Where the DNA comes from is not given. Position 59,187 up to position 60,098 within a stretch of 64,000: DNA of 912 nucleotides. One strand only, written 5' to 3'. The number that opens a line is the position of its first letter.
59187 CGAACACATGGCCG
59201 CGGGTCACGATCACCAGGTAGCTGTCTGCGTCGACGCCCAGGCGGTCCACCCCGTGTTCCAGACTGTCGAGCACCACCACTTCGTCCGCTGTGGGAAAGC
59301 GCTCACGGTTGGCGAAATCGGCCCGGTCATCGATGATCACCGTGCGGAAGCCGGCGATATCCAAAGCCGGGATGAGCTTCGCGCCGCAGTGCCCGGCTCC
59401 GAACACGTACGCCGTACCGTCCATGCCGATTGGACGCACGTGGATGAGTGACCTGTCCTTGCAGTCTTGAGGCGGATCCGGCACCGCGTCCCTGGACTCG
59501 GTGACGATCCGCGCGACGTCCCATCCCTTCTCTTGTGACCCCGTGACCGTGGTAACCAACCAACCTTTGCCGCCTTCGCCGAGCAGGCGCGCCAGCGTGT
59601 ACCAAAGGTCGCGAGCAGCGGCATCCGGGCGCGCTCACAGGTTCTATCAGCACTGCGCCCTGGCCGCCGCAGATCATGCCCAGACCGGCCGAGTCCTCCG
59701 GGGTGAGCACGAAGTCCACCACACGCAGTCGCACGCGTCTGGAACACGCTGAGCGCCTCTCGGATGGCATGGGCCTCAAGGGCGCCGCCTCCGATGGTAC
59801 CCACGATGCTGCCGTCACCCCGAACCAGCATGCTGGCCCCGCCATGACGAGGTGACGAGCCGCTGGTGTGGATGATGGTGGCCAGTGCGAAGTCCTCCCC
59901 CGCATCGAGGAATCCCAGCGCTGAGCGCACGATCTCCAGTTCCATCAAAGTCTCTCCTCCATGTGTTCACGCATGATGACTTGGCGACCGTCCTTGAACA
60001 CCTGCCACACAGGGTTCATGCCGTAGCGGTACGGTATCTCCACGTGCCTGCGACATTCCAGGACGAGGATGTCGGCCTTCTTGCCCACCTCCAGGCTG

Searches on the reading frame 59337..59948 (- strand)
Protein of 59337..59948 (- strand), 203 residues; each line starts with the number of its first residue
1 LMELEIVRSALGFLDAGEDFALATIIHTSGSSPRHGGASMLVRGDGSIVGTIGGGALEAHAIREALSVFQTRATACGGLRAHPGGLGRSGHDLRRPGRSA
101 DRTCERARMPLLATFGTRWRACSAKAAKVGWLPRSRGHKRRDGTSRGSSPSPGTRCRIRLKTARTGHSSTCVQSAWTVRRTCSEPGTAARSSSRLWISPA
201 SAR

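Call 17: search_protein_families(library=pfam, proteins=[window:59337-59948:-], max_evalue=0.00001)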
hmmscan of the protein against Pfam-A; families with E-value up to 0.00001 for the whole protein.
window:59337-59948:- (203 aa): 1 family
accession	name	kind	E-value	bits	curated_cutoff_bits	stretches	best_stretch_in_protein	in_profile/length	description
PF02625.21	XdhC_CoxI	-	2.7e-22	78.9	24.3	1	14-73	2-61/68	XdhC and CoxI family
